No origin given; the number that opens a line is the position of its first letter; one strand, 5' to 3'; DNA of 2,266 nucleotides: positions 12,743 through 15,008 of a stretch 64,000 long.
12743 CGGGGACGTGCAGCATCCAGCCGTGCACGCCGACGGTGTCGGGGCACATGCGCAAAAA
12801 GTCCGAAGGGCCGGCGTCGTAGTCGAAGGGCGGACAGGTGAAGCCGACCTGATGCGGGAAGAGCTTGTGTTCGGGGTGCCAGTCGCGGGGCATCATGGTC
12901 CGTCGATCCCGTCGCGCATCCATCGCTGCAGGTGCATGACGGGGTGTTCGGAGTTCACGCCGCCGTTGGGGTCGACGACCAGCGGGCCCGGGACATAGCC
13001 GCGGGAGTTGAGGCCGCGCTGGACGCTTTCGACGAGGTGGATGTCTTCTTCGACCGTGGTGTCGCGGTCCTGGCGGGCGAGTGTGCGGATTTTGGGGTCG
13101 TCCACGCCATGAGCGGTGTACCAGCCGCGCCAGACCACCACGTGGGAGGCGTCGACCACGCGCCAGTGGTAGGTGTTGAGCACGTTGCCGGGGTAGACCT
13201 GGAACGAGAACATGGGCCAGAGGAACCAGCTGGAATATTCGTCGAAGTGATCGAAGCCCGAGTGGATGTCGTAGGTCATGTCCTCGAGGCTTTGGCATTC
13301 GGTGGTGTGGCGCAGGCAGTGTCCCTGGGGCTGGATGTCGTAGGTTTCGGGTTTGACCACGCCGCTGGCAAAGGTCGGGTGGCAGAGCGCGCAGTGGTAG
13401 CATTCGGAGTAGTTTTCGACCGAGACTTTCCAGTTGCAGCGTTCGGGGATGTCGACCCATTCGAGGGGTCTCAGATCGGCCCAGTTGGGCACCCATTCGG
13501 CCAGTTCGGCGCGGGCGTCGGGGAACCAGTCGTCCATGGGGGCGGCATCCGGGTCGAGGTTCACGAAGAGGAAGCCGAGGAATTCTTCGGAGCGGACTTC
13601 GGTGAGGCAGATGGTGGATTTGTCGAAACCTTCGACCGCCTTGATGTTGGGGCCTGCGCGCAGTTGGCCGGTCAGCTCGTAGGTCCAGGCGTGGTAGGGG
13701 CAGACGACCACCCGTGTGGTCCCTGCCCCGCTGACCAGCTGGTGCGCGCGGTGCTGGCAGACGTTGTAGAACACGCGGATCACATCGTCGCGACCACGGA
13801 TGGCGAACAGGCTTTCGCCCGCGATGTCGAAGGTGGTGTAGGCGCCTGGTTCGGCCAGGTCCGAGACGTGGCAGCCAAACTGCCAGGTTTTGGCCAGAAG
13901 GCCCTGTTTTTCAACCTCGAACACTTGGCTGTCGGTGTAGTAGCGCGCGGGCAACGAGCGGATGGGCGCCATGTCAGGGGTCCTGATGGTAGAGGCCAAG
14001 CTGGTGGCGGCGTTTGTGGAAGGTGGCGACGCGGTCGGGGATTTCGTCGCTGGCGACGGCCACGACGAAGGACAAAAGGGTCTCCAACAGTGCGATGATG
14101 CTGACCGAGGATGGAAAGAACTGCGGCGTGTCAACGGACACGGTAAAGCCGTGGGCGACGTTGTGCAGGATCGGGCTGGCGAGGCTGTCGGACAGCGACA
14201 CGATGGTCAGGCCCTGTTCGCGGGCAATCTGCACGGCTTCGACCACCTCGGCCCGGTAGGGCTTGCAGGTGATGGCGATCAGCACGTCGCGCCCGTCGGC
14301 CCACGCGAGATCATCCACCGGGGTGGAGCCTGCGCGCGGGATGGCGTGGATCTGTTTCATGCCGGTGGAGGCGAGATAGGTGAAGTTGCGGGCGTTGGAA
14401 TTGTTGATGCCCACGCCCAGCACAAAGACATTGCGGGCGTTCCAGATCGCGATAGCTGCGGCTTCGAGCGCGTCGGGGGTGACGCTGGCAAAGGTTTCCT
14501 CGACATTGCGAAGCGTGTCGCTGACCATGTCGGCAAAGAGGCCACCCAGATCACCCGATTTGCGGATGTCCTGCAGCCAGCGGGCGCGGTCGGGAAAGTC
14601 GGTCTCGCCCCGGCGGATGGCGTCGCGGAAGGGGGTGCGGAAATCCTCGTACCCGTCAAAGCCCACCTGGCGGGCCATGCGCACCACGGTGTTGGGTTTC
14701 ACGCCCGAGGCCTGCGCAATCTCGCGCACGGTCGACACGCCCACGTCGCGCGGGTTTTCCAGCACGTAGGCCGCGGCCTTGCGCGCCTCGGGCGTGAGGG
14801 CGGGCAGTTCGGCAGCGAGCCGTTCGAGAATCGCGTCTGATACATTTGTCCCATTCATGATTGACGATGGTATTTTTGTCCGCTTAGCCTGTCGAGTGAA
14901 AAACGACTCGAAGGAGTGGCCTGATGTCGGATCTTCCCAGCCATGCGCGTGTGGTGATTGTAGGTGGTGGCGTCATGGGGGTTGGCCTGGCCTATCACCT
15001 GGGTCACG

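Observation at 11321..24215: DddQ-like cupin embedded in a coupled operon with a DMGDH-like enzyme, three MR/MLE paralogs and an aminotransferase: context argues for an unidentified betaine/sulfonium substrate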

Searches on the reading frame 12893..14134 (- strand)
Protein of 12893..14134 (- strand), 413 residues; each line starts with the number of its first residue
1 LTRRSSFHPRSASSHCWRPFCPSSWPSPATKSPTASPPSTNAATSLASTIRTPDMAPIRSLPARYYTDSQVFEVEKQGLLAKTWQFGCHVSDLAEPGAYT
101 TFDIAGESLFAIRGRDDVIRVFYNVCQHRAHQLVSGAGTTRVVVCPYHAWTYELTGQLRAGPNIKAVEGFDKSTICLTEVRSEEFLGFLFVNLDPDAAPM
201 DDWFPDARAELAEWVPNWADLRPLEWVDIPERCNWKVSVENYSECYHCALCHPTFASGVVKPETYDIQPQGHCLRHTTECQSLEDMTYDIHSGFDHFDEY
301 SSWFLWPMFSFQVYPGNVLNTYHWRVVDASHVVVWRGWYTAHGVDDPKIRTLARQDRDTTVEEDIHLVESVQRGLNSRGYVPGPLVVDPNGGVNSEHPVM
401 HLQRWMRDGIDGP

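Call 4: search_protein_families(library=pfam, proteins=[window:12893-14134:-])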
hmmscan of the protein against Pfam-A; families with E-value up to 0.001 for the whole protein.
window:12893-14134:- (413 aa): 2 families
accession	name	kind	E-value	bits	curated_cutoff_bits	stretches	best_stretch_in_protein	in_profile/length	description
PF00848.25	Ring_hydroxyl_A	-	1.9e-22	80.6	24.9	1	220-410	3-206/208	Ring hydroxylating alpha subunit (catalytic domain)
PF00355.32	Rieske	-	1.9e-18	66.6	20.3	1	84-170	2-87/88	Rieske [2Fe-2S] domain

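Call 25: search_protein_families(library=ncbifam, proteins=[window:12893-13972:-], max_evalue=0.00001)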
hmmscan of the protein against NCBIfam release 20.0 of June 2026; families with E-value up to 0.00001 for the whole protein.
window:12893-13972:- (359 aa): 5 families
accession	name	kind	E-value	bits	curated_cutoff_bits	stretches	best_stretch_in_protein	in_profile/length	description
NF058607.1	GlBtMonoOxGbcA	equivalog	3.3e-45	154.3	670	1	6-202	32-226/420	glycine betaine monooxygenase oxygenase subunit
TIGR03228.1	anthran_1_2_A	equivalog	7.6e-24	84.2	671.9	1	11-208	20-223/438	anthranilate 1,2-dioxygenase large subunit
NF042946.1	3PPDioc_HcaE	equivalog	2.5e-23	82.8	830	1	10-200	19-216/450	3-phenylpropionate/cinnamic acid dioxygenase subunit alpha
TIGR03229.1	benzo_1_2_benA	equivalog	5.8e-19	68.3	780.95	1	11-205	20-222/433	benzoate 1,2-dioxygenase large subunit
NF041684.1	ant_diox_AndAc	equivalog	2.4e-13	49.4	750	1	8-198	24-222/418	anthranilate 1,2-dioxygenase large subunit AndAc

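Call 35: search_solved_structures(query=window:12893-13972:-, max_evalue=1e-10)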
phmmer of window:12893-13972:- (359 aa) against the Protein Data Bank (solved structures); distinct sequences matched with E-value up to 1e-10: 29.
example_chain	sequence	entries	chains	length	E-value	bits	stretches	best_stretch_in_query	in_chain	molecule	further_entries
6y8j_A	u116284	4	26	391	8.6e-66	225.6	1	7-350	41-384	Carnitine monooxygenase oxygenase subunit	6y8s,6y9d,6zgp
6y9c_A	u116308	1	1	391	1.4e-64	221.6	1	7-350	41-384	Carnitine monooxygenase oxygenase subunit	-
3n0q_A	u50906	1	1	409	8.8e-35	123.5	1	7-202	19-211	Putative aromatic-ring hydroxylating dioxygenase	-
3vca_A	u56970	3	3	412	9.9e-32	113.4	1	6-219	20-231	Ring-hydroxylating dioxygenase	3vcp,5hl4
4qup_A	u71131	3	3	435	1.2e-31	113.2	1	6-219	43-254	Monoxygenase; demethylase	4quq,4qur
9o71_A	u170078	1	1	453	1.4e-26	96.5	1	11-207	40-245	Phenylpropionate dioxygenase-like ring-hydroxylating dioxygenase large terminal subunit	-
7yls_B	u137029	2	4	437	5.2e-26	94.6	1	11-207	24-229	Rieske (2Fe-2S) domain protein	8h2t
2hmj_A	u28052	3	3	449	1.1e-23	86.9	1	12-239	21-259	Naphthalene 1,2-dioxygenase alpha subunit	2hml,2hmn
4hjl_A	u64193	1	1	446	1.1e-23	86.9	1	12-239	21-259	Naphthalene 1,2-dioxygenase subunit alpha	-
1eg9_A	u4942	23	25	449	1.1e-23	86.9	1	12-239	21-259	PROTEIN (NAPHTHALENE 1,2-DIOXYGENASE ALPHA SUBUNIT) | NAPHTHALENE 1,2-DIOXYGENASE | NAPHTHALENE 1,2-DIOXYGENASE ALPHA SUBUNIT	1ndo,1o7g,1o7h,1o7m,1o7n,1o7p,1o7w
5xbp_A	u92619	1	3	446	1.2e-23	86.9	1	12-240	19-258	3NT oxygenase alpha subunit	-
9jp5_A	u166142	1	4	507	1.2e-22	83.5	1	6-201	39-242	Phthalate 3,4-dioxygenase alpha subunit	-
8k0a_A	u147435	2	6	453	5.5e-22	81.4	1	9-200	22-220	3-phenylpropionate/cinnamic acid dioxygenase subunit alpha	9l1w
2bmo_A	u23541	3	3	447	2.7e-21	79.1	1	12-200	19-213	OXYGENASE-ALPHA NBDO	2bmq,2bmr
2ckf_A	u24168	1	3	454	2.9e-21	79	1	10-200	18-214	RING-HYDROXYLATING DIOXYGENASE ALPHA SUBUNIT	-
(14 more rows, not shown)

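Call 37: search_solved_structures(query=window:12893-13972:-, max_evalue=1e-60, show_alignments=1)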
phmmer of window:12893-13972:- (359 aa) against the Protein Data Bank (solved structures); distinct sequences matched with E-value up to 1e-60: 2.
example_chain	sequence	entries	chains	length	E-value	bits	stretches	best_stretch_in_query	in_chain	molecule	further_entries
6y8j_A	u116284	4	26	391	8.6e-66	225.6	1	7-350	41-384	Carnitine monooxygenase oxygenase subunit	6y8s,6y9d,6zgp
6y9c_A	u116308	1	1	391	1.4e-64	221.6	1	7-350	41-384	Carnitine monooxygenase oxygenase subunit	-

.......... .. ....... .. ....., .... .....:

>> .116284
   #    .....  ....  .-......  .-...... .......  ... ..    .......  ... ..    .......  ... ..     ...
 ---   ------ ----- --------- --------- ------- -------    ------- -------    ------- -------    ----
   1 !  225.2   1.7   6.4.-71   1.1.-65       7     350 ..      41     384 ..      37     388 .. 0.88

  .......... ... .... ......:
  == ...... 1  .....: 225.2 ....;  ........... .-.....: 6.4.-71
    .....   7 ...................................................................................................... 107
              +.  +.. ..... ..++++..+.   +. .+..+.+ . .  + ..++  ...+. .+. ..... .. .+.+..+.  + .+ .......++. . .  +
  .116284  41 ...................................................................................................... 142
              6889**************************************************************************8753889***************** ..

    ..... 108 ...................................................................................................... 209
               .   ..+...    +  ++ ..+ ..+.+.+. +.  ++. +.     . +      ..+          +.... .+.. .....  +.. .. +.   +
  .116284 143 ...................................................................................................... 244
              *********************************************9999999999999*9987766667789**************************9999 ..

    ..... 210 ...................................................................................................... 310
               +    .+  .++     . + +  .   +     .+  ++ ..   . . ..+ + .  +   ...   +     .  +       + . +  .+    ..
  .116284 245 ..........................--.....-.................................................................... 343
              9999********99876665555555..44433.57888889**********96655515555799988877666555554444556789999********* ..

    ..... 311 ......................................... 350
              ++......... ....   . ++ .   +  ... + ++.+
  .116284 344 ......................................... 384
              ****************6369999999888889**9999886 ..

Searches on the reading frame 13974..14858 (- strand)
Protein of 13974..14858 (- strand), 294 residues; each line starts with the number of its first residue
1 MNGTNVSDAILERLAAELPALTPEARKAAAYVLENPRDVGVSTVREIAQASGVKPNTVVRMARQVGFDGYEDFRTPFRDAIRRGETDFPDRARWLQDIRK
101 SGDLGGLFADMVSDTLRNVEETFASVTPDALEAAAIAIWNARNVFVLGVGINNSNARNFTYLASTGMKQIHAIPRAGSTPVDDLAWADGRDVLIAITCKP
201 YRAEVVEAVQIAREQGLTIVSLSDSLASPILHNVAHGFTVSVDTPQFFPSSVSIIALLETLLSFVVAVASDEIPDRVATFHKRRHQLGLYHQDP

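Call 4: search_protein_families(library=pfam, proteins=[window:13974-14858:-])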
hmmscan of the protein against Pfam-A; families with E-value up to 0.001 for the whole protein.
window:13974-14858:- (294 aa): 3 families
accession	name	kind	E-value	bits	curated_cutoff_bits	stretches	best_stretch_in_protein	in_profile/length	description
PF01418.23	HTH_6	-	2.3e-11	44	28.3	1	10-77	3-70/77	Helix-turn-helix domain, rpiR family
PF01380.27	SIS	-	4.6e-11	43.1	25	1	138-262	2-129/131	SIS domain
PF13580.11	SIS_2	-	0.00024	21.6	27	0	186-222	100-136/138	SIS domain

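Call 25: search_protein_families(library=ncbifam, proteins=[window:13974-14858:-], max_evalue=0.00001)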
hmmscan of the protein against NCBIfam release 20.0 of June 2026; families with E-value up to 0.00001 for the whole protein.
window:13974-14858:- (294 aa): 6 families
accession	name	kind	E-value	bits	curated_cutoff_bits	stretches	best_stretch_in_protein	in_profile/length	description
NF008458.0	PRK11337.1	equivalog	5.7e-17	61.6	378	1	8-275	14-275/293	MurR/RpiR family transcriptional regulator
NF010701.0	PRK14101.1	equivalog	1.9e-15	56.1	920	1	6-267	339-591/638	bifunctional transcriptional regulator/glucokinase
NF040776.2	AlsR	equivalog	2.4e-13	49.7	400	1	14-282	8-270/279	transcriptional repressor AlsR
NF046014.1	sap1_reg_SapR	equivalog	7.8e-12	45.2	500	1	16-286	7-289/295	sap1 transcriptional regulator SapR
NF008590.0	PRK11557.1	equivalog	2.5e-10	40.3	355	1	13-224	6-214/282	MurR/RpiR family transcriptional regulator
NF008451.0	PRK11302.1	subfamily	1.7e-09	37.5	296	1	10-155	3-142/286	transcriptional regulator HexR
